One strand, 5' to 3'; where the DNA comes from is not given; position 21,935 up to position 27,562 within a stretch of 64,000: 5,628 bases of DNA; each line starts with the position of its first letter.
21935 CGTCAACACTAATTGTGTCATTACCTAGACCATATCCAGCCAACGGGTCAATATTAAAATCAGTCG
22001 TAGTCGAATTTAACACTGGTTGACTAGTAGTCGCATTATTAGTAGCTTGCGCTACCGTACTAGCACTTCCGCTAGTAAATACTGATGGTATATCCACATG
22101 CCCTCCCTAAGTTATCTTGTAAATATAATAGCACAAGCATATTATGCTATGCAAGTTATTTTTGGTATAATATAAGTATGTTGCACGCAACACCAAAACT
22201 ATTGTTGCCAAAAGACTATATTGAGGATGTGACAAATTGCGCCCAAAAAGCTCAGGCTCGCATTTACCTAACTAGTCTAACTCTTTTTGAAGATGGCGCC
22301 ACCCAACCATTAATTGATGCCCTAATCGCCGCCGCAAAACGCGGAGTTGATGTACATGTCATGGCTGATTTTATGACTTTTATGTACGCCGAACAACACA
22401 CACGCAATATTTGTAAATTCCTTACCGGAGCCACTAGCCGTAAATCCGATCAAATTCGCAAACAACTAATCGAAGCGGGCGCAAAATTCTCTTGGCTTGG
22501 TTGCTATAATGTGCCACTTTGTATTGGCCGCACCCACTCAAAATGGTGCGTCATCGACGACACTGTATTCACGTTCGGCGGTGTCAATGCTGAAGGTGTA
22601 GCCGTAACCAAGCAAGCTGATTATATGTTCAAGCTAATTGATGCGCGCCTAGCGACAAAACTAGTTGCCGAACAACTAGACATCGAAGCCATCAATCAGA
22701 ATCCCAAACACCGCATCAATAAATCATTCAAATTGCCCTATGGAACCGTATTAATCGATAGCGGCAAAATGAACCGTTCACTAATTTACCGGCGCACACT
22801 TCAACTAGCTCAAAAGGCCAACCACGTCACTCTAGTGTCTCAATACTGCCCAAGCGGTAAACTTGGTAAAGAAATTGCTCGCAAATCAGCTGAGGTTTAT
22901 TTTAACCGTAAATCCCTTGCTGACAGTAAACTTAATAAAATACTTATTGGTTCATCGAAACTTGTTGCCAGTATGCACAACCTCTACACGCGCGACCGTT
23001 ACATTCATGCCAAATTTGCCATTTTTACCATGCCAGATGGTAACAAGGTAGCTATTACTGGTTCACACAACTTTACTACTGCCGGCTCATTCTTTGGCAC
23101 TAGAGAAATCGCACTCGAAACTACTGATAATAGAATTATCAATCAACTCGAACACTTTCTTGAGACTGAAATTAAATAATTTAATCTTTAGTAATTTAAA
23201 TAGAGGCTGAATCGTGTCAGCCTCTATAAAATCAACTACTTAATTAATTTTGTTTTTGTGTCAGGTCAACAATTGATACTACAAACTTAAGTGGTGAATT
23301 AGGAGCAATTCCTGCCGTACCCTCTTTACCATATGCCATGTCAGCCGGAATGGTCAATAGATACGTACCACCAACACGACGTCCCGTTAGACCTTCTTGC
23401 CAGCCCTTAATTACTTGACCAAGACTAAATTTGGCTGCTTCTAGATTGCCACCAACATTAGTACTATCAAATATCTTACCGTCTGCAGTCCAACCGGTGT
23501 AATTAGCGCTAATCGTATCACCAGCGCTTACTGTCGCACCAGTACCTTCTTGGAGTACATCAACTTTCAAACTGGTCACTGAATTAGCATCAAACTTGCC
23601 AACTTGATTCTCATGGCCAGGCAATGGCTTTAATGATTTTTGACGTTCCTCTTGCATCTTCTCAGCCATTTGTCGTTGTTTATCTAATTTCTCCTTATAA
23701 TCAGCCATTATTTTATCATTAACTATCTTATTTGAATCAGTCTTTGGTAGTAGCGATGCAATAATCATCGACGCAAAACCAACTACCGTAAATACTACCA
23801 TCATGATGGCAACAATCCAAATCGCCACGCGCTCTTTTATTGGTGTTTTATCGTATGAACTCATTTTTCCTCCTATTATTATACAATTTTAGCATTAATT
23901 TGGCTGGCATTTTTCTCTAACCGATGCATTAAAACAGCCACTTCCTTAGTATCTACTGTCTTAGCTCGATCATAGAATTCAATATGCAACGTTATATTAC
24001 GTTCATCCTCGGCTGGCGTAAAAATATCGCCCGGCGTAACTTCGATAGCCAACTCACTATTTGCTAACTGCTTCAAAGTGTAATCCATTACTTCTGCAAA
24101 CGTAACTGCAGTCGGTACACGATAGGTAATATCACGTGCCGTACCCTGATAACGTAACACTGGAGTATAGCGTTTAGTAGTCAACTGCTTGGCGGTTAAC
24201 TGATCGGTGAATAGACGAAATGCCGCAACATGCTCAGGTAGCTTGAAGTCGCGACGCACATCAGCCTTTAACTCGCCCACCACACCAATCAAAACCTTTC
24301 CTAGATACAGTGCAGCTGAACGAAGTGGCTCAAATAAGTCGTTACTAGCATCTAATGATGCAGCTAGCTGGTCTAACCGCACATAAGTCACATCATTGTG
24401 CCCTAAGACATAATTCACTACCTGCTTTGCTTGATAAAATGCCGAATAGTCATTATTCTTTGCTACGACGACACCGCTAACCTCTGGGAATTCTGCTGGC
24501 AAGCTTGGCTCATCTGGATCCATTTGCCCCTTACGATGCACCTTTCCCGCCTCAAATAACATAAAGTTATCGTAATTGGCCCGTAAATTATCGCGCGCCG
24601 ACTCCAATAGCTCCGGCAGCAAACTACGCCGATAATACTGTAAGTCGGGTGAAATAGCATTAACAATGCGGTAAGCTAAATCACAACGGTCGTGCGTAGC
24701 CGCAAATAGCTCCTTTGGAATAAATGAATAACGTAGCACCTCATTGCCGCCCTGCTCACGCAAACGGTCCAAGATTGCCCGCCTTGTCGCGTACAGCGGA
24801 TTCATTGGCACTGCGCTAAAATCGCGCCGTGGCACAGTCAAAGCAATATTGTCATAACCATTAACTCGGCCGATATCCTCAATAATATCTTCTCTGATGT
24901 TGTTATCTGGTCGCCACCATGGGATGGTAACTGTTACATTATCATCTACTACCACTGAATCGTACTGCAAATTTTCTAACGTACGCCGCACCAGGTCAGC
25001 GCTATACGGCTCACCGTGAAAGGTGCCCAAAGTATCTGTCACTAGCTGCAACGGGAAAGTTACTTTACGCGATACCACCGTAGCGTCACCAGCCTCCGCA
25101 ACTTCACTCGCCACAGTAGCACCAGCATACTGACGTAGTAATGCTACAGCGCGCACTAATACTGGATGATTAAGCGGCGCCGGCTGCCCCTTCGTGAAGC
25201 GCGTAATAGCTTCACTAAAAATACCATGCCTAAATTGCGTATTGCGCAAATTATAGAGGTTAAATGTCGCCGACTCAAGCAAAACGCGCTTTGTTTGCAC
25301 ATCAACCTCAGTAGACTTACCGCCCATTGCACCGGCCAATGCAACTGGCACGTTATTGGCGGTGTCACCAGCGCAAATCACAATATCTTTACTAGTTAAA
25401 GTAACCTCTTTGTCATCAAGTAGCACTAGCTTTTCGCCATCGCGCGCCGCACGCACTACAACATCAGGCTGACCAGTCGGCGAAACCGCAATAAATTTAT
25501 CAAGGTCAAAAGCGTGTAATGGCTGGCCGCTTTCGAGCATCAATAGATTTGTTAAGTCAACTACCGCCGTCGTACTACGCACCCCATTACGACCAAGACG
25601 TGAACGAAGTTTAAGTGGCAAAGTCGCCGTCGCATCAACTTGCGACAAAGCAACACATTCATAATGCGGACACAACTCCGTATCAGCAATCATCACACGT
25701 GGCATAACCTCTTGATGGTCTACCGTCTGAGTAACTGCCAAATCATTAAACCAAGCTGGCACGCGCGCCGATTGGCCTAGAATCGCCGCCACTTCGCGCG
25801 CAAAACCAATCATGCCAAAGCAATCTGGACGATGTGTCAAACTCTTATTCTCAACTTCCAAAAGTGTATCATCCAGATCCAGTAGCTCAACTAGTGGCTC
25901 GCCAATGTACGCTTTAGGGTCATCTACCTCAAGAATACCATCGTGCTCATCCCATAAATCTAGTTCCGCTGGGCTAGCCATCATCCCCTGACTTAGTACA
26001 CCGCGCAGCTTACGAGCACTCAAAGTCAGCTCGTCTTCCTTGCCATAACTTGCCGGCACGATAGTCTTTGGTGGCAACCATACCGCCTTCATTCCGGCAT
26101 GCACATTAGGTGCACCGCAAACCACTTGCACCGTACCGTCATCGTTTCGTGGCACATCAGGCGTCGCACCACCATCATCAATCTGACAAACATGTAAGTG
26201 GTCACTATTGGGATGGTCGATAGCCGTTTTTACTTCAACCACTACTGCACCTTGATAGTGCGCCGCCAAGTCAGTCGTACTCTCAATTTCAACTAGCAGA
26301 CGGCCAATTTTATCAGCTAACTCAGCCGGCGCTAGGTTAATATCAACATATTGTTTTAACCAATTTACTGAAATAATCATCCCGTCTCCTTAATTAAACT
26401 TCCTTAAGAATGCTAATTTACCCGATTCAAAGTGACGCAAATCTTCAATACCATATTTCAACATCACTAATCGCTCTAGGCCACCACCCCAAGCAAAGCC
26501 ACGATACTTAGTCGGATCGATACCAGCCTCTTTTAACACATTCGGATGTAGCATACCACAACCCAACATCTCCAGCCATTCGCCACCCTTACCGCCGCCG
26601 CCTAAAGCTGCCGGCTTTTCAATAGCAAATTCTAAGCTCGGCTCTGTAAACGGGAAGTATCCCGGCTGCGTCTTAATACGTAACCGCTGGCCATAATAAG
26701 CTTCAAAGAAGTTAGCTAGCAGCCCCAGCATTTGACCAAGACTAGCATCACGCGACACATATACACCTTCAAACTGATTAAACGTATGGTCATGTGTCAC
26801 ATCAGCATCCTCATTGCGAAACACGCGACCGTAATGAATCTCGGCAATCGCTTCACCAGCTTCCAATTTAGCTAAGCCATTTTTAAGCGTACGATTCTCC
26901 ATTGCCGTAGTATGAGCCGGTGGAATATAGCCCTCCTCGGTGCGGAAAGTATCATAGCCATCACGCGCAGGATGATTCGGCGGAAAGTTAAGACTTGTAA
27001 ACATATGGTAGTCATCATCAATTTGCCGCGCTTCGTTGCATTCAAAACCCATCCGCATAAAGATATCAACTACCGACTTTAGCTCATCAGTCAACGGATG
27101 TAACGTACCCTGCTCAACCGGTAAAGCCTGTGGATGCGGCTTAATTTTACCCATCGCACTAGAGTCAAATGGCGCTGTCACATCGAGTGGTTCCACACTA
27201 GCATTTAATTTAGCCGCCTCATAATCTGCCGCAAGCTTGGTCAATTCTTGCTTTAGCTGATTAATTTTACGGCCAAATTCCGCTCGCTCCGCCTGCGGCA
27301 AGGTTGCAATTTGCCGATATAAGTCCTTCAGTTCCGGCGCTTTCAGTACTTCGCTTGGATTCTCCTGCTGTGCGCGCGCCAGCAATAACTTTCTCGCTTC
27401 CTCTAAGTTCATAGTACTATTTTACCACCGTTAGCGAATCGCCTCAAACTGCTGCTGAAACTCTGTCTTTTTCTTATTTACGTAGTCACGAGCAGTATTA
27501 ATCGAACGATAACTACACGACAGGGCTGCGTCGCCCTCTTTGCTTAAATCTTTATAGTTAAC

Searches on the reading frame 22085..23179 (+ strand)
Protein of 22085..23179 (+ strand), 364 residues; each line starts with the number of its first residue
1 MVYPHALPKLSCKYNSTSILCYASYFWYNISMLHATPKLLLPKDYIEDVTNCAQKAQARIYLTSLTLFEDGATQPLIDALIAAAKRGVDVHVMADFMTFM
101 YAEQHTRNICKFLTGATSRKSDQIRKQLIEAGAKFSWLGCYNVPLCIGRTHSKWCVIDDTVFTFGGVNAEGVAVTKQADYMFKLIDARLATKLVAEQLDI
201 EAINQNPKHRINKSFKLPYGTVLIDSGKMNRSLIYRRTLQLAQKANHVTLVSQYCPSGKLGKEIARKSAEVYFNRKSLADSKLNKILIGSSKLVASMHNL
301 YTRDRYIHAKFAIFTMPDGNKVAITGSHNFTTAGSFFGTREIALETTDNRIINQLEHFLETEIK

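Call 37: search_protein_families(library=ncbifam, proteins=[window:22178-23179:+], max_evalue=1e-8)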
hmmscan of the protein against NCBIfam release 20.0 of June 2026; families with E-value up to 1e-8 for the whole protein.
window:22178-23179:+ (333 aa): 0 families

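Call 52: search_protein_families(library=pfam, proteins=[window:22178-23179:+], max_evalue=0.0001)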
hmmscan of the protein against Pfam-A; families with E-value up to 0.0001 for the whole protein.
window:22178-23179:+ (333 aa): 2 families
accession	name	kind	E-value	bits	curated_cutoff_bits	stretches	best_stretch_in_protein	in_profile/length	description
PF13091.12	PLDc_2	-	5.1e-21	75.3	27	2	22-163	5-125/132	PLD-like domain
PF09565.16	RE_NgoFVII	-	2.3e-05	24.2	23.8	1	273-329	90-146/162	NgoFVII restriction endonuclease N-terminal PLD domain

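Call 59: list_cluster_members(proteins=[window:22085-23179:+, window:22178-23179:+, window:37305-39110:-, window:37305-39038:-, window:52850-54007:-, window:52850-53989:-, window:55736-56137:-, window:55736-56131:-, window:28060-28323:-, window:28060-28287:-])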
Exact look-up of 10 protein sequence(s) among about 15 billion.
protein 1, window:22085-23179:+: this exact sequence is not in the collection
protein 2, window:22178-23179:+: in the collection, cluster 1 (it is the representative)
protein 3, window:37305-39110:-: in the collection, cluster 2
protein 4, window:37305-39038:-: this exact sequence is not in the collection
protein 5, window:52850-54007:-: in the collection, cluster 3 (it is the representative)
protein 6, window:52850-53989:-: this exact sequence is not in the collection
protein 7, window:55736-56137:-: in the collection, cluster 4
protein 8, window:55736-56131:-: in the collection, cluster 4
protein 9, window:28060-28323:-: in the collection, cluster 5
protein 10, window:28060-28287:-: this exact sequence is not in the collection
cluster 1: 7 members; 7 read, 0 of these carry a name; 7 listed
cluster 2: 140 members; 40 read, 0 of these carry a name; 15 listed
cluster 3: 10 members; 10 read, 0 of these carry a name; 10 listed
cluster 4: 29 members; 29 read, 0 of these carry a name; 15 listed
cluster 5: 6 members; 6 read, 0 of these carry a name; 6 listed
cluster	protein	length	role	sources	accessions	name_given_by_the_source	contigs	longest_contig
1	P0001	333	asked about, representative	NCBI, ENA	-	-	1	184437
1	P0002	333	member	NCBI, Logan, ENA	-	-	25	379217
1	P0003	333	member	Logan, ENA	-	-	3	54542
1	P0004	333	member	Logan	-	-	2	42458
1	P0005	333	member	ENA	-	-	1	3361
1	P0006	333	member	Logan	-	-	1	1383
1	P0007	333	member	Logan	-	-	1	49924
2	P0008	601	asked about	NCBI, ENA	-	-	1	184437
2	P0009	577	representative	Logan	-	-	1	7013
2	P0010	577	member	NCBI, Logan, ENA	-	-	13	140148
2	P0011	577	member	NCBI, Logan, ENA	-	-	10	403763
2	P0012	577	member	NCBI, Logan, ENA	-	-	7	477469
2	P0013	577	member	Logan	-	-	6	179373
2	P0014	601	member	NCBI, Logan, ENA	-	-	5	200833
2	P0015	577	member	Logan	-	-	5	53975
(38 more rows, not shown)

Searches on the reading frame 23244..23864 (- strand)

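Call 52: search_protein_families(library=pfam, proteins=[window:23244-23864:-], max_evalue=0.0001)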
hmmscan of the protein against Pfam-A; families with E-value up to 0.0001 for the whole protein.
window:23244-23864:- (206 aa): 1 family
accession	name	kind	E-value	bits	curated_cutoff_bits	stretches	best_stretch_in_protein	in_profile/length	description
PF00254.34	FKBP_C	-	6.3e-22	78.1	21.1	1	112-198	5-93/94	FKBP-type peptidyl-prolyl cis-trans isomerase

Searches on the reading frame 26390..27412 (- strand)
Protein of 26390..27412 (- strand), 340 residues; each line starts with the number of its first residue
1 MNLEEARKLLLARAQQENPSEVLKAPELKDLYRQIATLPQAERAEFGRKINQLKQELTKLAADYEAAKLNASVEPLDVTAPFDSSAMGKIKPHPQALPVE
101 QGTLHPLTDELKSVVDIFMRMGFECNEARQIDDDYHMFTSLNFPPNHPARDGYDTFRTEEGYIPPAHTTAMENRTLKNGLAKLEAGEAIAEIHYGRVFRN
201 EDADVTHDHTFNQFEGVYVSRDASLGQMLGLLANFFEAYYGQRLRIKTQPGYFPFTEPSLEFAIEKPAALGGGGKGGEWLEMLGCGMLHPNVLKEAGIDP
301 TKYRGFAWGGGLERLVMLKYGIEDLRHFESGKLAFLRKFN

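Call 35: search_protein_families(library=ncbifam, proteins=[window:26390-27412:-], max_evalue=0.00001)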
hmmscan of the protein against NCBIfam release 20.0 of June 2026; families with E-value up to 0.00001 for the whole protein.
window:26390-27412:- (340 aa): 4 families
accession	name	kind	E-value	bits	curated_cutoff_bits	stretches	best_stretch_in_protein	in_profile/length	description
TIGR00468.1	pheS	equivalog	5.5e-68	229.6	237.45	2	167-339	164-322/324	phenylalanine--tRNA ligase subunit alpha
NF003210.0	PRK04172.1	equivalog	5.4e-46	157.4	350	2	166-339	336-491/496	phenylalanine--tRNA ligase subunit alpha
NF051887.1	PheS_related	equivalog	2.3e-27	96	300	1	107-331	14-231/349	PheS-related mystery ligase SrmL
TIGR00469.1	pheS_mito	equivalog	5.1e-24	84.7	258.35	2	244-339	257-343/451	phenylalanine--tRNA ligase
